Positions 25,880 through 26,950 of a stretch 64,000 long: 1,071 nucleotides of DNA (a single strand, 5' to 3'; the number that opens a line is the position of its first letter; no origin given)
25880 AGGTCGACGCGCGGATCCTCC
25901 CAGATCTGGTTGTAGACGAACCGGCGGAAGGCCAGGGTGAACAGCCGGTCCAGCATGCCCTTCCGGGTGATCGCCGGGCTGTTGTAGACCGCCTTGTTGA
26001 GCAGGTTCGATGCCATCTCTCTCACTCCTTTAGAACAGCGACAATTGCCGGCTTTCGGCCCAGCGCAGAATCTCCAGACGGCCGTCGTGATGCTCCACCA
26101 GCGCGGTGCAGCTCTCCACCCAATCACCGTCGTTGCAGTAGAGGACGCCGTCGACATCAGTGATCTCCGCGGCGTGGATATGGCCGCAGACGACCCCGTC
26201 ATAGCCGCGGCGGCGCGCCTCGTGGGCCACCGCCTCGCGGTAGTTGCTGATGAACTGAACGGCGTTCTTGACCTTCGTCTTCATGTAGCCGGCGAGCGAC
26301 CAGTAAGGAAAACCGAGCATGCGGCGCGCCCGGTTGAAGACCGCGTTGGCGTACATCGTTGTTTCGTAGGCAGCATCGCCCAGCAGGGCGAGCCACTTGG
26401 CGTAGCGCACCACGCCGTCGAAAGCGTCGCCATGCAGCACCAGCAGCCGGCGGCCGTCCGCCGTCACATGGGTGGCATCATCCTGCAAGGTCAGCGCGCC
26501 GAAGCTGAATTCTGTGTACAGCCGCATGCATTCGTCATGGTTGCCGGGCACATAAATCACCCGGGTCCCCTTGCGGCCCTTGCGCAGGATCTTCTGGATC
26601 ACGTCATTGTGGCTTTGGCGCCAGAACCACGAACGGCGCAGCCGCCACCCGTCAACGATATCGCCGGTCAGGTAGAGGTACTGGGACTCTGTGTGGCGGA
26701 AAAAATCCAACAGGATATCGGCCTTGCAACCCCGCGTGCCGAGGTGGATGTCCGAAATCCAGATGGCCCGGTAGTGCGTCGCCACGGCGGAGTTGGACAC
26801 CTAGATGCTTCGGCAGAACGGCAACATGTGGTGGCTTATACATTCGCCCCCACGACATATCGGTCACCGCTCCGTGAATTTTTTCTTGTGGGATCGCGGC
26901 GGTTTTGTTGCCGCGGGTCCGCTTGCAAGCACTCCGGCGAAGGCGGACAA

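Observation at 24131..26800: Metallophosphoesterase-btaA-btaB cluster: phosphorus-free betaine-lipid (DGTS) synthesis with candidate PlcP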

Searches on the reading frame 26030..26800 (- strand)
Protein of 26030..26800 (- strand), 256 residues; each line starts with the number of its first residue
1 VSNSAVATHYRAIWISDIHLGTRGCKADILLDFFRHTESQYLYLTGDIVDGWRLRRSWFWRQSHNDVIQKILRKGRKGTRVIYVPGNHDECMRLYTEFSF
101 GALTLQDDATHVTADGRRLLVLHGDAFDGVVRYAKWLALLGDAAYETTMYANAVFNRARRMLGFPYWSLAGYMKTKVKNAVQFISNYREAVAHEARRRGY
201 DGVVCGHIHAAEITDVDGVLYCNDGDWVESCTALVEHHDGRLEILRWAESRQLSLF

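Call 3: search_protein_families(library=pfam, proteins=[window:26030-26800:-], max_evalue=0.01)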
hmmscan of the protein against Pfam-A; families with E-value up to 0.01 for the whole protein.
window:26030-26800:- (256 aa): 2 families
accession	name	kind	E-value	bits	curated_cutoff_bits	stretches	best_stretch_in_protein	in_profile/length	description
PF00149.33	Metallophos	-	6e-13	50.1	21.5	1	12-210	3-190/191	Calcineurin-like phosphoesterase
PF12850.12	Metallophos_2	-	4.4e-12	46.7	27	2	185-227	90-135/154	Calcineurin-like phosphoesterase superfamily domain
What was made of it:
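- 26030..26800 (-): plcP: intracellular PlcP-type phospholipase C. It is an LpxH-like calcineurin metallophosphoesterase of 256 aa with a GTG start. Pfam Metallophos/Metallophos_2 (call 3).
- On PlcP (phosphate-starvation phospholipase C, LpxH-like): Pfam PF00149/PF12850 (call 3).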

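Call 4: search_protein_families(library=ncbifam, proteins=[window:26030-26800:-], max_evalue=0.01)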
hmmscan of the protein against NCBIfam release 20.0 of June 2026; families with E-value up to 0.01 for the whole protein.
window:26030-26800:- (256 aa): 8 families
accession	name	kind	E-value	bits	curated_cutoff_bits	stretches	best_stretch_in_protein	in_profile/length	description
NF003118.0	PRK04036.1-3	equivalog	2.1e-10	40.2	445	1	7-51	223-275/481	DNA-directed DNA polymerase II small subunit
NF003743.0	PRK05340.1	equivalog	6.3e-10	38.6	134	1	12-216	4-205/242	UDP-2,3-diacylglucosamine diphosphatase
TIGR01854.1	lipid_A_lpxH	equivalog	1.5e-07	31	190.35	1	13-236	2-226/231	UDP-2,3-diacylglucosamine diphosphatase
TIGR00040.1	yfcE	subfamily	3.8e-06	27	56.25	0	181-226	88-133/158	YfcE family phosphodiesterase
TIGR04123.1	P_estr_lig_assc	hypoth_equivalog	0.00011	21.7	150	0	31-99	57-119/207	ligase-associated DNA damage response endonuclease PdeM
NF003120.0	PRK04036.1-5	equivalog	0.00059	18.4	671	0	8-128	284-435/547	DNA-directed DNA polymerase II small subunit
NF006988.0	PRK09453.1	equivalog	0.00072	19.4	117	0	13-127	4-108/183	phosphodiesterase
NF053861.1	DS8_antiphage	equivalog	0.0045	14.8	790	1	30-92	25-87/994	anti-phage protein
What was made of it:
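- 26030..26800 (-): LpxH models fall below their cut-offs (call 4).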

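Call 6: find_homologous_proteins(query=window:26030-26800:-)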
Query window:26030-26800:- (256 aa): 8000 proteins with E <= 0.001 among 8000 candidates; the best 120 are listed.
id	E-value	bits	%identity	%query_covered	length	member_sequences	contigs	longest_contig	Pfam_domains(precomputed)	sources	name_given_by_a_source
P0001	3.3e-174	596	100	100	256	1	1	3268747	PF12850.13,PF00149.34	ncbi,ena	-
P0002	3.6e-125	435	73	99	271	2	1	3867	PF12850.13,PF00149.34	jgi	jgi:UDP-2,3-diacylglucosamine pyrophosphatase LpxH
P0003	4.0e-125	435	71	99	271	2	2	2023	PF12850.13,PF00149.34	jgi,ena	-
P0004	6.9e-125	434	73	96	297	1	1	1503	PF12850.13,PF00149.34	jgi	jgi:UDP-2,3-diacylglucosamine pyrophosphatase LpxH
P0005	2.4e-124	432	71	98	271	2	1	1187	PF12850.13,PF00149.34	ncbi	-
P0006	3.2e-124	432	70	100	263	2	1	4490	PF12850.13,PF00149.34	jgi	jgi:UDP-2,3-diacylglucosamine pyrophosphatase LpxH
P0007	3.3e-124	432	73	96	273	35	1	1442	PF12850.13,PF00149.34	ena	-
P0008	5.5e-124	431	72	97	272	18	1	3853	PF12850.13,PF00149.34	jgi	jgi:UDP-2,3-diacylglucosamine pyrophosphatase LpxH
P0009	7.8e-124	430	68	98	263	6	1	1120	PF12850.13,PF00149.34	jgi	jgi:UDP-2,3-diacylglucosamine pyrophosphatase LpxH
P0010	8.4e-124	430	70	99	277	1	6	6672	PF12850.13,PF00149.34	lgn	-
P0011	1.7e-123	429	73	96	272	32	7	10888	PF12850.13,PF00149.34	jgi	jgi:UDP-2,3-diacylglucosamine pyrophosphatase LpxH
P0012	2.3e-123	429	71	99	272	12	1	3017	PF12850.13,PF00149.34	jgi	jgi:UDP-2,3-diacylglucosamine pyrophosphatase LpxH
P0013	2.8e-123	429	70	100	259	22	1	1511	PF12850.13,PF00149.34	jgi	jgi:UDP-2,3-diacylglucosamine pyrophosphatase LpxH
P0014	3.8e-123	428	68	100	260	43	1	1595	PF12850.13,PF00149.34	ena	-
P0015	3.8e-123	428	72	96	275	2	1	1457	PF12850.13,PF00149.34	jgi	jgi:UDP-2,3-diacylglucosamine pyrophosphatase LpxH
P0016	4.6e-123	428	71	97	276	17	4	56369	PF12850.13,PF00149.34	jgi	jgi:UDP-2,3-diacylglucosamine pyrophosphatase LpxH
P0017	6.5e-123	427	71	97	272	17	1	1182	PF12850.13,PF00149.34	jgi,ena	-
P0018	8.0e-123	427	70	99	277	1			PF12850.13,PF00149.34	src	-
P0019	8.6e-123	427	72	97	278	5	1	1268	PF12850.13,PF00149.34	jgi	jgi:UDP-2,3-diacylglucosamine pyrophosphatase LpxH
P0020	9.0e-123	427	71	97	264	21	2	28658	PF12850.13,PF00149.34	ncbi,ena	-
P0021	1.0e-122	427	70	99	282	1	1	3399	PF12850.13,PF00149.34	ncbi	-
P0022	1.1e-122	427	73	97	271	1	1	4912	PF12850.13,PF00149.34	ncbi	-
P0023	1.2e-122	427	70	100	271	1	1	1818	PF12850.13,PF00149.34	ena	-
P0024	1.2e-122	427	69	99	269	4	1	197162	PF12850.13,PF00149.34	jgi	jgi:UDP-2,3-diacylglucosamine pyrophosphatase LpxH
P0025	1.6e-122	426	70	96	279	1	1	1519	PF12850.13,PF00149.34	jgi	jgi:UDP-2,3-diacylglucosamine pyrophosphatase LpxH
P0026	1.6e-122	426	70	99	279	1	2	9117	PF12850.13,PF00149.34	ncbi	-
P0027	1.7e-122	426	71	99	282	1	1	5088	PF12850.13,PF00149.34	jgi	-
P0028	1.8e-122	426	68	100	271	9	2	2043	PF12850.13,PF00149.34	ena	-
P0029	1.8e-122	426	73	97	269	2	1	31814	PF12850.13,PF00149.34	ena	-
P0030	2.5e-122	426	71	96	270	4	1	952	PF12850.13,PF00149.34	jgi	-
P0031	2.6e-122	425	71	95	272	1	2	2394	PF12850.13,PF00149.34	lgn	-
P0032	2.7e-122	425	71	96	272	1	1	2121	PF12850.13,PF00149.34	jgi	jgi:UDP-2,3-diacylglucosamine pyrophosphatase LpxH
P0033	2.9e-122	425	69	99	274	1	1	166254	PF12850.13,PF00149.34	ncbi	-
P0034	3.0e-122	425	72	95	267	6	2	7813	PF12850.13,PF00149.34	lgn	-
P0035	3.1e-122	425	72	99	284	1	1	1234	PF12850.13,PF00149.34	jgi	-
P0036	4.7e-122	425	70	98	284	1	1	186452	PF12850.13,PF00149.34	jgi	jgi:UDP-2,3-diacylglucosamine pyrophosphatase LpxH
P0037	4.7e-122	425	70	100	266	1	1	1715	PF12850.13,PF00149.34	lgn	-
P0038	4.9e-122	425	72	96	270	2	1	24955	PF12850.13,PF00149.34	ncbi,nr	ncbi:MAG TPA: UDP-2,3-diacylglucosamine diphosphatase, partial [Stellaceae bacterium]|nr:UDP-2,3-dia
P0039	5.3e-122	424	71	96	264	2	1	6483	PF12850.13,PF00149.34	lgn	-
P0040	5.8e-122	424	70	99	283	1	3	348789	PF12850.13,PF00149.34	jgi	jgi:UDP-2,3-diacylglucosamine pyrophosphatase LpxH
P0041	5.8e-122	424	72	97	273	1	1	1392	PF12850.13,PF00149.34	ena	-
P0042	6.2e-122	424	69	99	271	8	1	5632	PF12850.13,PF00149.34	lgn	-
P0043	6.7e-122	424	68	98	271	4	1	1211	PF12850.13,PF00149.34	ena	-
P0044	7.3e-122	424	70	99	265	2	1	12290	PF12850.13,PF00149.34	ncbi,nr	ncbi:MAG TPA: UDP-2,3-diacylglucosamine diphosphatase [Candidatus Cybelea sp.]|nr:UDP-2,3-diacylgluc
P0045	7.6e-122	424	68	99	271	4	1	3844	PF12850.13,PF00149.34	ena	-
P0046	1.0e-121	423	70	99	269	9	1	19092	PF12850.13,PF00149.34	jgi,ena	jgi:UDP-2,3-diacylglucosamine pyrophosphatase LpxH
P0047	1.1e-121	423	70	98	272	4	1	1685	PF12850.13,PF00149.34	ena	-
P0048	1.2e-121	423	70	99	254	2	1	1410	PF12850.13,PF00149.34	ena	-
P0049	1.4e-121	423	72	96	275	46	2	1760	PF12850.13,PF00149.34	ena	-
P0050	1.6e-121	423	70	98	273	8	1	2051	PF12850.13,PF00149.34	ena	-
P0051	1.7e-121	423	68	99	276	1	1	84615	PF12850.13,PF00149.34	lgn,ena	-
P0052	1.9e-121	423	69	99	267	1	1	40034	PF12850.13,PF00149.34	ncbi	-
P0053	1.9e-121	423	68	100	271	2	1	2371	PF12850.13,PF00149.34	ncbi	-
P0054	1.9e-121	423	69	100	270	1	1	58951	PF12850.13,PF00149.34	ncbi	-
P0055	2.0e-121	423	72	96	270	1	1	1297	PF12850.13,PF00149.34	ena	-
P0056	2.1e-121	422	68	100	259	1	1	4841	PF12850.13,PF00149.34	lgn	-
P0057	2.3e-121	422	68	100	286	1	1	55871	PF12850.13,PF00149.34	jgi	-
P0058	2.4e-121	422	73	95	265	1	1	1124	PF12850.13,PF00149.34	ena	-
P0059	2.7e-121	422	68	99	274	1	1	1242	PF12850.13,PF00149.34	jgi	jgi:UDP-2,3-diacylglucosamine pyrophosphatase LpxH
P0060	2.9e-121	422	67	100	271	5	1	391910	PF12850.13,PF00149.34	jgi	-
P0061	3.1e-121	422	70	96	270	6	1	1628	PF12850.13,PF00149.34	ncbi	-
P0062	3.2e-121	422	69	100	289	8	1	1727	PF12850.13,PF00149.34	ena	-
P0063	3.4e-121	422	69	100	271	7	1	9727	PF12850.13,PF00149.34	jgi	jgi:UDP-2,3-diacylglucosamine pyrophosphatase LpxH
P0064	4.2e-121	421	69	100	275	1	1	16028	PF12850.13,PF00149.34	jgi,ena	-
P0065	4.4e-121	421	70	98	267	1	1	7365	PF12850.13,PF00149.34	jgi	jgi:UDP-2,3-diacylglucosamine pyrophosphatase LpxH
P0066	4.7e-121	421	72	96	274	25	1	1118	PF12850.13,PF00149.34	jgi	jgi:UDP-2,3-diacylglucosamine pyrophosphatase LpxH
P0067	4.9e-121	421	69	99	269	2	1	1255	PF12850.13,PF00149.34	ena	-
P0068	5.0e-121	421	71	96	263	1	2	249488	PF12850.13,PF00149.34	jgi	jgi:UDP-2,3-diacylglucosamine pyrophosphatase LpxH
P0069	5.2e-121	421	70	96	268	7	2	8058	PF12850.13,PF00149.34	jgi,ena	jgi:UDP-2,3-diacylglucosamine pyrophosphatase LpxH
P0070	5.5e-121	421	70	99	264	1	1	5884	PF12850.13,PF00149.34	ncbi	-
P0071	5.7e-121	421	70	98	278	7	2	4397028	PF12850.13,PF00149.34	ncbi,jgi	jgi:UDP-2,3-diacylglucosamine pyrophosphatase LpxH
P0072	6.2e-121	421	69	100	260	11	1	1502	PF12850.13,PF00149.34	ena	-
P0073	6.2e-121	421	70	100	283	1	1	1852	PF12850.13,PF00149.34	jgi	jgi:UDP-2,3-diacylglucosamine pyrophosphatase LpxH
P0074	6.3e-121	421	70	100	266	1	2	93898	PF12850.13,PF00149.34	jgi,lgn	jgi:UDP-2,3-diacylglucosamine pyrophosphatase LpxH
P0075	6.4e-121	421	70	98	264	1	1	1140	PF12850.13,PF00149.34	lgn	-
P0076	6.5e-121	421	70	99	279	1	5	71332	PF12850.13,PF00149.34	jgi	jgi:UDP-2,3-diacylglucosamine pyrophosphatase LpxH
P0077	7.3e-121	421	72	96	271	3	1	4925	PF12850.13,PF00149.34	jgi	jgi:UDP-2,3-diacylglucosamine pyrophosphatase LpxH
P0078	8.1e-121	421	70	96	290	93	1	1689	PF12850.13,PF00149.34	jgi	jgi:UDP-2,3-diacylglucosamine pyrophosphatase LpxH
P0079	8.1e-121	421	68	98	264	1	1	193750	PF12850.13,PF00149.34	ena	-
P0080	8.7e-121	420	69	99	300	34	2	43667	PF12850.13,PF00149.34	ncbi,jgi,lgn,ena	jgi:UDP-2,3-diacylglucosamine pyrophosphatase LpxH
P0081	8.8e-121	420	70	96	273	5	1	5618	PF12850.13,PF00149.34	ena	-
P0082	8.8e-121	420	72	96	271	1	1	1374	PF12850.13,PF00149.34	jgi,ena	-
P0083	8.9e-121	420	69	98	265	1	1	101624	PF12850.13,PF00149.34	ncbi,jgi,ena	jgi:UDP-2,3-diacylglucosamine pyrophosphatase LpxH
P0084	1.0e-120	420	68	100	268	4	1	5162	PF12850.13,PF00149.34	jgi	jgi:UDP-2,3-diacylglucosamine pyrophosphatase LpxH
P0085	1.0e-120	420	70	100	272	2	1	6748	PF12850.13,PF00149.34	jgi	-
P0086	1.2e-120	420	70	99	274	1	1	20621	PF12850.13,PF00149.34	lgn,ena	-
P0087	1.2e-120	420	71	96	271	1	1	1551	PF12850.13,PF00149.34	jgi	jgi:UDP-2,3-diacylglucosamine pyrophosphatase LpxH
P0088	1.4e-120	420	71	96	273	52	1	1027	PF12850.13,PF00149.34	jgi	jgi:UDP-2,3-diacylglucosamine pyrophosphatase LpxH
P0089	1.5e-120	420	71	96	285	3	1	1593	PF12850.13,PF00149.34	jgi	jgi:UDP-2,3-diacylglucosamine pyrophosphatase LpxH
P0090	1.5e-120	420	70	98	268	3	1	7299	PF12850.13,PF00149.34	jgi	jgi:UDP-2,3-diacylglucosamine pyrophosphatase LpxH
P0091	1.6e-120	420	72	96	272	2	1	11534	PF12850.13,PF00149.34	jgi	jgi:UDP-2,3-diacylglucosamine pyrophosphatase LpxH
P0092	1.7e-120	420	72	96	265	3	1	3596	PF12850.13,PF00149.34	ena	-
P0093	1.8e-120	419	69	99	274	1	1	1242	PF12850.13,PF00149.34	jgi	jgi:UDP-2,3-diacylglucosamine pyrophosphatase LpxH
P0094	1.9e-120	419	69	98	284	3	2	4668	PF12850.13,PF00149.34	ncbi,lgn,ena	-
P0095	1.9e-120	419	72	95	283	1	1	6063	PF12850.13,PF00149.34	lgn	-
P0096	1.9e-120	419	70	99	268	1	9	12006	PF12850.13,PF00149.34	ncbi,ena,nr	ncbi:MAG: UDP-2,3-diacylglucosamine diphosphatase [Kiloniellales bacterium]|nr:UDP-2,3-diacylglucosa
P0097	2.3e-120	419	71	96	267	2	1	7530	PF12850.13,PF00149.34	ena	-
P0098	2.4e-120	419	72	96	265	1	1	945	PF12850.13,PF00149.34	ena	-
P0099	2.4e-120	419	71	98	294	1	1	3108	PF12850.13,PF00149.34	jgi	jgi:UDP-2,3-diacylglucosamine pyrophosphatase LpxH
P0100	2.6e-120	419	68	100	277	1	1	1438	PF12850.13,PF00149.34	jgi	jgi:UDP-2,3-diacylglucosamine pyrophosphatase LpxH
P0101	3.3e-120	419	70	99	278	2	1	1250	PF12850.13,PF00149.34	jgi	jgi:UDP-2,3-diacylglucosamine pyrophosphatase LpxH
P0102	3.7e-120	418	68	99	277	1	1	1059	PF12850.13,PF00149.34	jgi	jgi:UDP-2,3-diacylglucosamine pyrophosphatase LpxH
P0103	4.5e-120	418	71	96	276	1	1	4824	PF12850.13,PF00149.34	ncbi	-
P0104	4.7e-120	418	69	98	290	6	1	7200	PF12850.13,PF00149.34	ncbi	-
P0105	5.1e-120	418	70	98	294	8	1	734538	PF12850.13,PF00149.34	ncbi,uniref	ncbi:UDP-2,3-diacylglucosamine diphosphatase [Ferrovibrio xuzhouensis]|uniref:UDP-2,3-diacylglucosam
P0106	5.1e-120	418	68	99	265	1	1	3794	PF12850.13,PF00149.34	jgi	jgi:UDP-2,3-diacylglucosamine pyrophosphatase LpxH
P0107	5.3e-120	418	68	99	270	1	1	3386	PF12850.13,PF00149.34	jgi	jgi:UDP-2,3-diacylglucosamine pyrophosphatase LpxH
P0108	5.9e-120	418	70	96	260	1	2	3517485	PF12850.13,PF00149.34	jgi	jgi:UDP-2,3-diacylglucosamine pyrophosphatase LpxH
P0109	6.0e-120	418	68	100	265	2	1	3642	PF12850.13,PF00149.34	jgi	jgi:UDP-2,3-diacylglucosamine pyrophosphatase LpxH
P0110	6.0e-120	418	70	96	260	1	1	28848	PF12850.13,PF00149.34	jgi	jgi:UDP-2,3-diacylglucosamine pyrophosphatase LpxH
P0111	6.2e-120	418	69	98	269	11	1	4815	PF12850.13,PF00149.34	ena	-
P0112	6.2e-120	418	69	99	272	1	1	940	PF12850.13,PF00149.34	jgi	jgi:UDP-2,3-diacylglucosamine pyrophosphatase LpxH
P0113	6.4e-120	418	70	99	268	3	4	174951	PF12850.13,PF00149.34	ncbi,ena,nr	ncbi:MAG TPA: UDP-2,3-diacylglucosamine diphosphatase [Stellaceae bacterium]|nr:UDP-2,3-diacylglucos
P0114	6.4e-120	418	70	99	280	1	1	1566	PF12850.13,PF00149.34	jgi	jgi:UDP-2,3-diacylglucosamine pyrophosphatase LpxH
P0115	6.6e-120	418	71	97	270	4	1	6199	PF12850.13,PF00149.34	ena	-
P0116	6.8e-120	417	69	99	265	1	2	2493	PF12850.13,PF00149.34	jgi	jgi:UDP-2,3-diacylglucosamine pyrophosphatase LpxH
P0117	7.1e-120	417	69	99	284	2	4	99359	PF12850.13,PF00149.34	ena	-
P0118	7.2e-120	417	68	100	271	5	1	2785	PF12850.13,PF00149.34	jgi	jgi:UDP-2,3-diacylglucosamine pyrophosphatase LpxH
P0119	7.3e-120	417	71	96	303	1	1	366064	PF12850.13,PF00149.34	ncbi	-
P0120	7.5e-120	417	72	95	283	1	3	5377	PF12850.13,PF00149.34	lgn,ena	-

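Call 10: search_solved_structures(query=window:26030-26800:-, max_evalue=0.01, show_alignments=2)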
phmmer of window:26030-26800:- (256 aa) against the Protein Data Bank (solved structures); distinct sequences matched with E-value up to 0.01: 0.
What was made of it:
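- On LpxH (lipid A pathway): No phmmer hit at E<=0.01 (call 10).
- A single-sequence search finds no PDB hit (call 10).
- Tried and rejected: It found nothing (call 10).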

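Call 13: search_dna_similar(query=window:26030-26800:-, collection=plasmids, mode=protein, max_rows=40)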
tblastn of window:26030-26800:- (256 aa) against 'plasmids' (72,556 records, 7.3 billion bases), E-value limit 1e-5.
Records with a match: 34; places in all: 45; records where one place covers at least 80% of the query: 31.
Best place of each record, by identity: 60-80% 1; <60% 33.
By first word of the organism name: Roseomonas 11; Sinorhizobium 4; Pseudomonas 3; Thioclava 2; Pannonibacter 2; Mitsuaria 1; Ralstonia 1; Sphingomonas 1; Candidatus 1; Shinella 1; and 7 more.
By predicted mobility (MOB-suite, as given by PLSDB): non-mobilizable 33; conjugative 1.
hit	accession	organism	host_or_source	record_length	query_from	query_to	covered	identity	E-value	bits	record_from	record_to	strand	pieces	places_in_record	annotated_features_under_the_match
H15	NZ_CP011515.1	Mitsuaria sp. 7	Bacterium from forest soil.,forest soil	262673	11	254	95%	62.0%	6e-99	323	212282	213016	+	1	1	UDP-2,3-diacylglucosamine diphosphatase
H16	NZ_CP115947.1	Ralstonia solanacearum MolK2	Musa sp.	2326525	10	247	93%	59.7%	2e-96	316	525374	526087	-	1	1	record has no annotation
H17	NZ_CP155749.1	Sphingomonas parapaucimobilis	Chinese cabbage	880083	10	252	95%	56.8%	3e-92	304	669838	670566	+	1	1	UDP-2,3-diacylglucosamine diphosphatase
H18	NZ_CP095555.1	Roseomonas gilardii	single cell,blood and other clinical ...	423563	1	254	99%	53.9%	2e-86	287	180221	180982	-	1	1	UDP-2,3-diacylglucosamine diphosphatase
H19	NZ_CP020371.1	Candidatus Thiodictyon syntrophicum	meromictic lake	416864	10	255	96%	55.7%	4e-88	292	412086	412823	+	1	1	UDP-2,3-diacylglucosamine diphosphatase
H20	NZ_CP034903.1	Roseomonas mucosa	Homo sapiens,tissue sample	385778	1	248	97%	54.8%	8e-87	288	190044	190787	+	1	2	UDP-2,3-diacylglucosamine diphosphatase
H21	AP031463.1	Roseomonas mucosa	Homo sapiens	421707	1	248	97%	54.8%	8e-87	288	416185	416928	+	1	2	UDP-2,3-diacylglucosamine diphosphatase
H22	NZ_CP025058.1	Roseomonas mucosa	Homo sapiens,Clinical, healthy, human ...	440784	1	248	97%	54.8%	8e-87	288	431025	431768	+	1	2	UDP-2,3-diacylglucosamine diphosphatase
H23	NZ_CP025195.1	Roseomonas mucosa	Homo sapiens,clinical, human skin, ...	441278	1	248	97%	54.8%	8e-87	288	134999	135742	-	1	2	UDP-2,3-diacylglucosamine diphosphatase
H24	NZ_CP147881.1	Roseomonas mucosa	cell culture,Styx glacier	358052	1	248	97%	54.8%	9e-87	288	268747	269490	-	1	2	UDP-2,3-diacylglucosamine diphosphatase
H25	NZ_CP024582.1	Roseomonas sp. FDAARGOS_362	Homo sapiens,peripheral Blood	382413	1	248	97%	54.8%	9e-87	288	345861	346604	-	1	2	UDP-2,3-diacylglucosamine diphosphatase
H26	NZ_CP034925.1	Roseomonas mucosa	Homo sapiens,tissue sample,Clinical, ...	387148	1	248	97%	54.8%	9e-87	288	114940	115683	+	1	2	UDP-2,3-diacylglucosamine diphosphatase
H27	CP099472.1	Roseomonas mucosa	Human skin,single cell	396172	1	248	97%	54.8%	9e-87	288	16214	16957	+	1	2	UDP-2,3-diacylglucosamine diphosphatase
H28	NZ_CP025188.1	Roseomonas mucosa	Homo sapiens,clinical, human skin, ...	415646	1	245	96%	55.1%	9e-86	285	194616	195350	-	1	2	UDP-2,3-diacylglucosamine diphosphatase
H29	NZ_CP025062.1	Roseomonas mucosa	Homo sapiens,Clinical, healthy, human ...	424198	1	248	97%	54.4%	3e-86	286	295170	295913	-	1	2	UDP-2,3-diacylglucosamine diphosphatase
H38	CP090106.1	Sinorhizobium meliloti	Medicago,Cell culture,Plant nodule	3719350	11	251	94%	54.4%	7e-84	280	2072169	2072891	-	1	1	UDP-2,3-diacylglucosamine diphosphatase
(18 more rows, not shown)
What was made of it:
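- JGI and NCBI name the homologues 'UDP-2,3-diacylglucosamine diphosphatase/LpxH' (calls 6, 13).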

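Call 16: get_annotated_region(hit=H38, flank=4000)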
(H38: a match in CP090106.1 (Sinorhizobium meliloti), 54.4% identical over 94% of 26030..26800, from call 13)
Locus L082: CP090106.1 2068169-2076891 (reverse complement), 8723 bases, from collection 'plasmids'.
description: Sinorhizobium meliloti strain Ak57 plasmid pSymB, complete sequence
organism: Sinorhizobium meliloti (NCBI taxid 382)
taxonomy: Bacteria; Pseudomonadota; Alphaproteobacteria; Hyphomicrobiales; Rhizobiaceae; Sinorhizobium; Sinorhizobium meliloti
host: -; source: Medicago,Cell culture,Plant nodule; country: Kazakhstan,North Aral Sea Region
typing (MOB-suite, as given by PLSDB): non-mobilizable
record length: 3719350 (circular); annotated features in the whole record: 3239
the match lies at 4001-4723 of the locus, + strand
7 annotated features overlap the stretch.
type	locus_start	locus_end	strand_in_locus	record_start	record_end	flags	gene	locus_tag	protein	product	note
CDS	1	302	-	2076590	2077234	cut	-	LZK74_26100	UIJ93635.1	acyl-homoserine-lactone synthase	-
CDS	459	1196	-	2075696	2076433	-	-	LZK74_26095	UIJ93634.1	LuxR C-terminal-related transcriptional regulator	-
CDS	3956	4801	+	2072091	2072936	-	-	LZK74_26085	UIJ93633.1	UDP-2,3-diacylglucosamine diphosphatase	-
CDS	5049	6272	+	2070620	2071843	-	-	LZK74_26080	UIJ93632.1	MFS transporter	-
CDS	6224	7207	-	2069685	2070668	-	-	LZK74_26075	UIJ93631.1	dipeptide epimerase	-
CDS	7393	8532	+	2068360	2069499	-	-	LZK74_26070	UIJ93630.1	ABC transporter permease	-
CDS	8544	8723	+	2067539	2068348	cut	-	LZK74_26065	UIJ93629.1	ABC transporter ATP-binding protein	-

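Call 41: find_encoding_contigs(protein=P0071, flank=4000, max_places=1)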
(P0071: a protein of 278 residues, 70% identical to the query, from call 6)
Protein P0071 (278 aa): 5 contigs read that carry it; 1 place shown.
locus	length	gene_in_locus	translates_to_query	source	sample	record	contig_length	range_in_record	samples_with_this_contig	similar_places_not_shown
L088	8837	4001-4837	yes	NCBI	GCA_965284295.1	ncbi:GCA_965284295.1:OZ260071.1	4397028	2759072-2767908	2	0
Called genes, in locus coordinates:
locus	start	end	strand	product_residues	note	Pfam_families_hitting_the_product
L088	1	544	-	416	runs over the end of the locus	PF07969:Amidohydro_3 (faint), PF01979:Amidohydro_1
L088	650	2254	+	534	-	PF00501:AMP-binding, PF13193:AMP-binding_C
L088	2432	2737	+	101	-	PF18291:HU-HIG, PF00216:Bac_DNA_binding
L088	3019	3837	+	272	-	PF00669:Flagellin_N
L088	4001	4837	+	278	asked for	PF00149:Metallophos, PF12850:Metallophos_2 (faint)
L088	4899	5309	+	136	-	PF00254:FKBP_C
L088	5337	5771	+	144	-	PF00254:FKBP_C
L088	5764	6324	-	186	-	PF06042:NTP_transf_6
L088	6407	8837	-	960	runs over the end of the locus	PF00330:Aconitase, PF00694:Aconitase_C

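Call 42: find_encoding_contigs(protein=P0108, flank=4000, max_places=1)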
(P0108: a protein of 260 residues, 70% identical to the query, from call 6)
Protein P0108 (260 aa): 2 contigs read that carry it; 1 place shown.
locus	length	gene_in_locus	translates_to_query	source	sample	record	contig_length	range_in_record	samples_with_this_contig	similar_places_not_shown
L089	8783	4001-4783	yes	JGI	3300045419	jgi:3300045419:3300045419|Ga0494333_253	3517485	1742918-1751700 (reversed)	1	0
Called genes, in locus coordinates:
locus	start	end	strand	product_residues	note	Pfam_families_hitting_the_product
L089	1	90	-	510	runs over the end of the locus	PF00528:BPD_transp_1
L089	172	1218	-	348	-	PF12849:PBP_like_2, PF12727:PBP_like (weak)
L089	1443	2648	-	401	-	PF13609:Porin_4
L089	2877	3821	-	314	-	PF00781:DAGK_cat, PF19279:YegS_C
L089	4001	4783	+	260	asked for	PF00149:Metallophos, PF12850:Metallophos_2 (faint)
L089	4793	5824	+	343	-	PF13439:Glyco_transf_4, PF13579:Glyco_trans_4_4, PF00534:Glycos_transf_1, PF13692:Glyco_trans_1_4, PF20706:GT4-conflict (weak)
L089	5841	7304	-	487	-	PF13188:PAS_8 (weak), PF08448:PAS_4 (weak), PF00512:HisKA, PF02518:HATPase_c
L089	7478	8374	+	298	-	-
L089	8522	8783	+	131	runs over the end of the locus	PF13564:DoxX_2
